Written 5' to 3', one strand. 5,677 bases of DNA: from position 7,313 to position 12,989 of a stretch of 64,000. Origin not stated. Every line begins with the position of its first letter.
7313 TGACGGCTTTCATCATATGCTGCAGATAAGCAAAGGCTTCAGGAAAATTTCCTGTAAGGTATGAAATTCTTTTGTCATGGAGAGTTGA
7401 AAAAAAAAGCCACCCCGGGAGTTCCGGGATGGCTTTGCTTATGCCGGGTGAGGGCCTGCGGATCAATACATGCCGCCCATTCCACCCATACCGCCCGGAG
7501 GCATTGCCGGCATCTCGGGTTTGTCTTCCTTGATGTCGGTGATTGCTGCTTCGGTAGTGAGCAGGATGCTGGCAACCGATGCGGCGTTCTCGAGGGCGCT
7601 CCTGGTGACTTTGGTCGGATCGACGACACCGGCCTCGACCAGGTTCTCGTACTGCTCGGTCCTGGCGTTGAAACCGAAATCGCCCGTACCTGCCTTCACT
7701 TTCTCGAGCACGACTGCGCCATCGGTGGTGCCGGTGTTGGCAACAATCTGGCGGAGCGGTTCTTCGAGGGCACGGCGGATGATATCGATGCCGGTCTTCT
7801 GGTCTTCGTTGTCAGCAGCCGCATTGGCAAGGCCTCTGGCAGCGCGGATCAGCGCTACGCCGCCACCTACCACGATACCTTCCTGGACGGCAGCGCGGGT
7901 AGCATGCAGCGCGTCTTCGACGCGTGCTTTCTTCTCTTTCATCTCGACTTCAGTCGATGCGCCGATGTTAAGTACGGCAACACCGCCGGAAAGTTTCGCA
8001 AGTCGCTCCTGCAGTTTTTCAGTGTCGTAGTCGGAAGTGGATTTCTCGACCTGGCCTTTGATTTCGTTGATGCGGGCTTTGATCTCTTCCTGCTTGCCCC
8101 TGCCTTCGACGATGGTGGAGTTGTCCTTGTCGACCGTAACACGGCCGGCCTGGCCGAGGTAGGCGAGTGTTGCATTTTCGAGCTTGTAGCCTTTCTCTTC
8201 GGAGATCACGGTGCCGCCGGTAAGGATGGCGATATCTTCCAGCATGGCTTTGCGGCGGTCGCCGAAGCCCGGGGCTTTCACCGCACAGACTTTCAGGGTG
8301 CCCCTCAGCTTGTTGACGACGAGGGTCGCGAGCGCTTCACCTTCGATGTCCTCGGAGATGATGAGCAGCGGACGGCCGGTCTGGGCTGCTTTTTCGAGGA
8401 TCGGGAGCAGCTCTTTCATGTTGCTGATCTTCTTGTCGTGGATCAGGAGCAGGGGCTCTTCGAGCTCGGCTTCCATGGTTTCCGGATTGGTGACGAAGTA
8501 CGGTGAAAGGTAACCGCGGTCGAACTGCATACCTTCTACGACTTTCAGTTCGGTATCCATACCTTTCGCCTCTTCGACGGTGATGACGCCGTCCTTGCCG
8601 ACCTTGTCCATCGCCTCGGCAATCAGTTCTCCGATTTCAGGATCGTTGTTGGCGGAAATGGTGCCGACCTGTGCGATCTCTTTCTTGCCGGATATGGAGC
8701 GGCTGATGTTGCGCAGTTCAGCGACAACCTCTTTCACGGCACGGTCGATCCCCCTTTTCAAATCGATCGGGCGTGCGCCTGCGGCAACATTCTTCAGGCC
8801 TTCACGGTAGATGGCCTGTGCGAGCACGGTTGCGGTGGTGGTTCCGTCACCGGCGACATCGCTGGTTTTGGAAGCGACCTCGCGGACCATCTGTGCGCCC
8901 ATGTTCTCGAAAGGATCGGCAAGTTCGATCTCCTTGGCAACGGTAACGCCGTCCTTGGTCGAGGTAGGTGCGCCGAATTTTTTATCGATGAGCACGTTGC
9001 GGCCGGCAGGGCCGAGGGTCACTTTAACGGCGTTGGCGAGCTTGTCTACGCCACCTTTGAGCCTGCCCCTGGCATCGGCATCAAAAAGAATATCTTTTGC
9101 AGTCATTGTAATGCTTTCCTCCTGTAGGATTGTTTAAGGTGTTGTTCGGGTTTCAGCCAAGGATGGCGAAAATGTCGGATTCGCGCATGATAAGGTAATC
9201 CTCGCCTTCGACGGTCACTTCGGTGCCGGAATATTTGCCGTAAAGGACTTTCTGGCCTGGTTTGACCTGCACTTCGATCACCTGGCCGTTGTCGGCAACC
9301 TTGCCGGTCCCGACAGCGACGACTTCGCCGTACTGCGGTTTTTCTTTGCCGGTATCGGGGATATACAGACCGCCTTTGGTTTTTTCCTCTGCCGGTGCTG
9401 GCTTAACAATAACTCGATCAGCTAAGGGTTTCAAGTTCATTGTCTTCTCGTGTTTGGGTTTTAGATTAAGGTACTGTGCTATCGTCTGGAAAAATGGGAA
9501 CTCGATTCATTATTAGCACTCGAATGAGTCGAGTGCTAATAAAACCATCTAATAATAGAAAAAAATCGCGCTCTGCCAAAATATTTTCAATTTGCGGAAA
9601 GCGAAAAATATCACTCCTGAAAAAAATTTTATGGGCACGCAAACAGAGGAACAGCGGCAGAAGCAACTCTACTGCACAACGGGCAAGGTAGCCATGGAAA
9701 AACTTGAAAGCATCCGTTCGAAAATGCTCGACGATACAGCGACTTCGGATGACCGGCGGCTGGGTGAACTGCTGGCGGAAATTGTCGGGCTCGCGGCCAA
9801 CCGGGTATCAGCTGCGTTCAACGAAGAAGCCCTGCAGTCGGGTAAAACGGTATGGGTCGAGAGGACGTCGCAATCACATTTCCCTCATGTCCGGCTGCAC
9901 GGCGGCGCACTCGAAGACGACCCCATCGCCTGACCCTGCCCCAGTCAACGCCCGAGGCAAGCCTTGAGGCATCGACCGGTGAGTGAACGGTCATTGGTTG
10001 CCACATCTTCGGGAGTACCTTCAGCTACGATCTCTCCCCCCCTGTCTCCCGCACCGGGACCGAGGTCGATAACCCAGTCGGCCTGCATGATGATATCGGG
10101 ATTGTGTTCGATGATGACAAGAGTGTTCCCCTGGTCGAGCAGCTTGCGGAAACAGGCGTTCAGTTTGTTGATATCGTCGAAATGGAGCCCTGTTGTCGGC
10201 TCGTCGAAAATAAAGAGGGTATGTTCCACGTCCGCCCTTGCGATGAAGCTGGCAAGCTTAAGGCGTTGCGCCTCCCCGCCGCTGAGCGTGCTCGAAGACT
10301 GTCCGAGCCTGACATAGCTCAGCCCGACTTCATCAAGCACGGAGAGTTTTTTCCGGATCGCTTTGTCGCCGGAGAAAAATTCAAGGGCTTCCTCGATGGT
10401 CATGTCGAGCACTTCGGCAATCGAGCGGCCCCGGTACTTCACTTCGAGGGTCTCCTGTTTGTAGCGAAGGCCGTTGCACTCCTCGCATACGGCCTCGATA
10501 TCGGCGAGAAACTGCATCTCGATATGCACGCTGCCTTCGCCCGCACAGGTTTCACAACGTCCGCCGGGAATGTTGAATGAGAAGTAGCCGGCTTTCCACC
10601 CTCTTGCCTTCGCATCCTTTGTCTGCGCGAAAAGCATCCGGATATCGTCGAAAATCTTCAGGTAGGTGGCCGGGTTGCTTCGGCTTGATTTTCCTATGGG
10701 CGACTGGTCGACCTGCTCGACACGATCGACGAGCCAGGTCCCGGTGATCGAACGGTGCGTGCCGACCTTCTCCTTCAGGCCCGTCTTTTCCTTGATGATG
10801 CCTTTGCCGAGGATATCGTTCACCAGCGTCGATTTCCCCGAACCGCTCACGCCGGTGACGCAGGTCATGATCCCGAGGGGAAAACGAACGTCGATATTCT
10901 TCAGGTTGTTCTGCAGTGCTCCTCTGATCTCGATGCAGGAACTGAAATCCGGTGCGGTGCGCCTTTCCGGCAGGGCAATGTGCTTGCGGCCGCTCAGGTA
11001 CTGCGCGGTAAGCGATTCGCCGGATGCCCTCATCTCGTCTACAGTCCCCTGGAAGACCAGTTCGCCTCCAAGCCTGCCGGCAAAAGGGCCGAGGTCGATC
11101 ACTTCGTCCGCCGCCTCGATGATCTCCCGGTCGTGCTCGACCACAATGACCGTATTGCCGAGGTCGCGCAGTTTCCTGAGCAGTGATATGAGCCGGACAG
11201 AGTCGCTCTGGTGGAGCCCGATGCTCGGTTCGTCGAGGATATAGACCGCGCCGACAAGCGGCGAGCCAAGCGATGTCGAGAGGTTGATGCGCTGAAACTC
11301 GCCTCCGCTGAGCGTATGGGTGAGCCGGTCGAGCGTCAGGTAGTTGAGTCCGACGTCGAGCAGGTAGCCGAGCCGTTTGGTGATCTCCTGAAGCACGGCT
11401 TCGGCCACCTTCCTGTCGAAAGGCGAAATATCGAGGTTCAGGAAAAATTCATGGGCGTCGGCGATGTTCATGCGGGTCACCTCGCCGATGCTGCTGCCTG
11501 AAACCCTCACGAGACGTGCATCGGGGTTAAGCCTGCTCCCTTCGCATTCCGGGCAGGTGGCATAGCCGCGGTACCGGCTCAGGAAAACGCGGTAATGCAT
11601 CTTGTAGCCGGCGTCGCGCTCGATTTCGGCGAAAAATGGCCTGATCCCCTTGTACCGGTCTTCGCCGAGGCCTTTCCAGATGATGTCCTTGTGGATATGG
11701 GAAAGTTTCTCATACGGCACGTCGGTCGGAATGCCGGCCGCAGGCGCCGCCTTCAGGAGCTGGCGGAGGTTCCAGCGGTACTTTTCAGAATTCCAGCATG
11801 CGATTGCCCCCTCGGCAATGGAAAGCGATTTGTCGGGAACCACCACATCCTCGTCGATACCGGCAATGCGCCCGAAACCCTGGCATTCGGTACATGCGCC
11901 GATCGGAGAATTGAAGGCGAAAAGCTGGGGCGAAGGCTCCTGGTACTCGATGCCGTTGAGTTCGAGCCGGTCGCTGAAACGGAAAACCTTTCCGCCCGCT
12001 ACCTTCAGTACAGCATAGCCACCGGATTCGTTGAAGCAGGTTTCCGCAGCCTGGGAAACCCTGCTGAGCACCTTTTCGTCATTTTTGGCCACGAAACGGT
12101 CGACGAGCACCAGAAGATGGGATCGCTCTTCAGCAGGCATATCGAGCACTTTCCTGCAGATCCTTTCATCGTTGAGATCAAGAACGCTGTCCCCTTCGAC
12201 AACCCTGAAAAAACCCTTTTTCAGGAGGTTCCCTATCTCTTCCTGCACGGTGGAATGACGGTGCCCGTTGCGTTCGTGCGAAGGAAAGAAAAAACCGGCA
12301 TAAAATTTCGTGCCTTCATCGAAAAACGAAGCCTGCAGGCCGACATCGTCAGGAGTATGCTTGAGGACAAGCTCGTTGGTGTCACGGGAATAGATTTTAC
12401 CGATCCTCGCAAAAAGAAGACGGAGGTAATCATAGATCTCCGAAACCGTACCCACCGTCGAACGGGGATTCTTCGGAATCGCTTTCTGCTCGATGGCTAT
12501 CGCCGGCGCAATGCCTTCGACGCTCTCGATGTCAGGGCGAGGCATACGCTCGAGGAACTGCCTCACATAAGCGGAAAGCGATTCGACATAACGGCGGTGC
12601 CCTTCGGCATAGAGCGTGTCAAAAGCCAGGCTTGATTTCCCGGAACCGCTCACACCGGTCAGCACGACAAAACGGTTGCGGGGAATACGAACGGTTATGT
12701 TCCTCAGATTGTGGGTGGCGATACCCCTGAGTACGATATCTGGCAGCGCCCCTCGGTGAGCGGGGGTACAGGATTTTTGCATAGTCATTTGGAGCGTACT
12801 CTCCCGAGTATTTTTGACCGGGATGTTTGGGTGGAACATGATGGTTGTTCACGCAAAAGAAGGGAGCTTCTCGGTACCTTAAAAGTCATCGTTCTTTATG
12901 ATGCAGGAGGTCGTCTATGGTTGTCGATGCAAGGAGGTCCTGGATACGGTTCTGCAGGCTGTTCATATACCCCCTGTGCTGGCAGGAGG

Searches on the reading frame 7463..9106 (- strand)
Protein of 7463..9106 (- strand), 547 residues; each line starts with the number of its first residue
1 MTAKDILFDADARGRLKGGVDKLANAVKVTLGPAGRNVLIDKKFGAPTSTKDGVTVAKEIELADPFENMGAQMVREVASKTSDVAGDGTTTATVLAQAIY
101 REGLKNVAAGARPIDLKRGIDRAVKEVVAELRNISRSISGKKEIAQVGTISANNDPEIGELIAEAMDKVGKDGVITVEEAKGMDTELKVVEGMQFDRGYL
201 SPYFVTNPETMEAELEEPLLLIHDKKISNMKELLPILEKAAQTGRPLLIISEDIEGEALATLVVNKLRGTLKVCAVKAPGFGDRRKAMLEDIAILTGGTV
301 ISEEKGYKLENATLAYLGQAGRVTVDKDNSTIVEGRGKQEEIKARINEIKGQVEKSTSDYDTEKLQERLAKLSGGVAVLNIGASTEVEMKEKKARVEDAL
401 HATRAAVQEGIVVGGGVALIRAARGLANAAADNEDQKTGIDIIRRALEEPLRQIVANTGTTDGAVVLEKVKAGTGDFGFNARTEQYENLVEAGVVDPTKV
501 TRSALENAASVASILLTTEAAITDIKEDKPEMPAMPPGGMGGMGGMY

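Call 81: search_protein_families(library=pfam, proteins=[window:7463-9106:-], max_evalue=1e-8)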
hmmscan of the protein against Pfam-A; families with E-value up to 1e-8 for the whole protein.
window:7463-9106:- (547 aa): 1 family
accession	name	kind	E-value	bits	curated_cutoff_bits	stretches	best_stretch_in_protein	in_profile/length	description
PF00118.29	Cpn60_TCP1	-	2.1e-75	254.7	34.3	1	23-524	1-488/490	TCP-1/cpn60 chaperonin family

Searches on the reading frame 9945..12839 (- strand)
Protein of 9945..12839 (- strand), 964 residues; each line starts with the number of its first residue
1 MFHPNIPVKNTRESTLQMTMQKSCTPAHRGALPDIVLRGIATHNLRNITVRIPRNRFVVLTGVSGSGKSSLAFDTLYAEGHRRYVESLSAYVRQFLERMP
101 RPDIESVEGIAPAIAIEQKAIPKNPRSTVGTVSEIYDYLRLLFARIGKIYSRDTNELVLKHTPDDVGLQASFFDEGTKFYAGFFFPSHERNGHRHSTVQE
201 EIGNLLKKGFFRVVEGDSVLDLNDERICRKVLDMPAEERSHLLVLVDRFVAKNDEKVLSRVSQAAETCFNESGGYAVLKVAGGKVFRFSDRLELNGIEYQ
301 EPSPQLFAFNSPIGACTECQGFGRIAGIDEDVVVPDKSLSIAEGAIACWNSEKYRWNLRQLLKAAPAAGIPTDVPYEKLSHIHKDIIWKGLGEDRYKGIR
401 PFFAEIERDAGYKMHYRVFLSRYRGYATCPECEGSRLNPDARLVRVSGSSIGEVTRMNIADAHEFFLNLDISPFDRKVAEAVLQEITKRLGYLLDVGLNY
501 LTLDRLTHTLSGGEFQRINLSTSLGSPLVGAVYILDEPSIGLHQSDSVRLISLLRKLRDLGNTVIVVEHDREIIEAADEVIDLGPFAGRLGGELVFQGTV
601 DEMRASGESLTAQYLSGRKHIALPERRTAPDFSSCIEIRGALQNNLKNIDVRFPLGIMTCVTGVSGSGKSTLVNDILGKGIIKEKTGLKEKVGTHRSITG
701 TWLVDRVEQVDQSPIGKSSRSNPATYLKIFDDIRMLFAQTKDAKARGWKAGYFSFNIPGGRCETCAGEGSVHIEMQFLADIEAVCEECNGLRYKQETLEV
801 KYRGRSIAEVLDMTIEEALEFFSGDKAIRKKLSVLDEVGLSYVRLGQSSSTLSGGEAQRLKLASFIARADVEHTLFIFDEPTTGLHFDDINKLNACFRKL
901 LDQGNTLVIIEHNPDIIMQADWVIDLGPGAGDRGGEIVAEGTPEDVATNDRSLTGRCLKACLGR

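Call 81: search_protein_families(library=pfam, proteins=[window:9945-12839:-], max_evalue=1e-8)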
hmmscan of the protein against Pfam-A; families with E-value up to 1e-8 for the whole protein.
window:9945-12839:- (964 aa): 3 families
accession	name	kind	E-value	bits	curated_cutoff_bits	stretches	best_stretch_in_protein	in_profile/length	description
PF00005.33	ABC_tran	-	2e-19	71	25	0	813-883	74-137/137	ABC transporter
PF17755.6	UvrA_DNA-bind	-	1.6e-15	57.8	23.2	1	329-396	1-68/110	UvrA DNA-binding domain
PF02463.25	SMC_N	-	1.1e-09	38.5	40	0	394-582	135-210/220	RecF/RecN/SMC N terminal domain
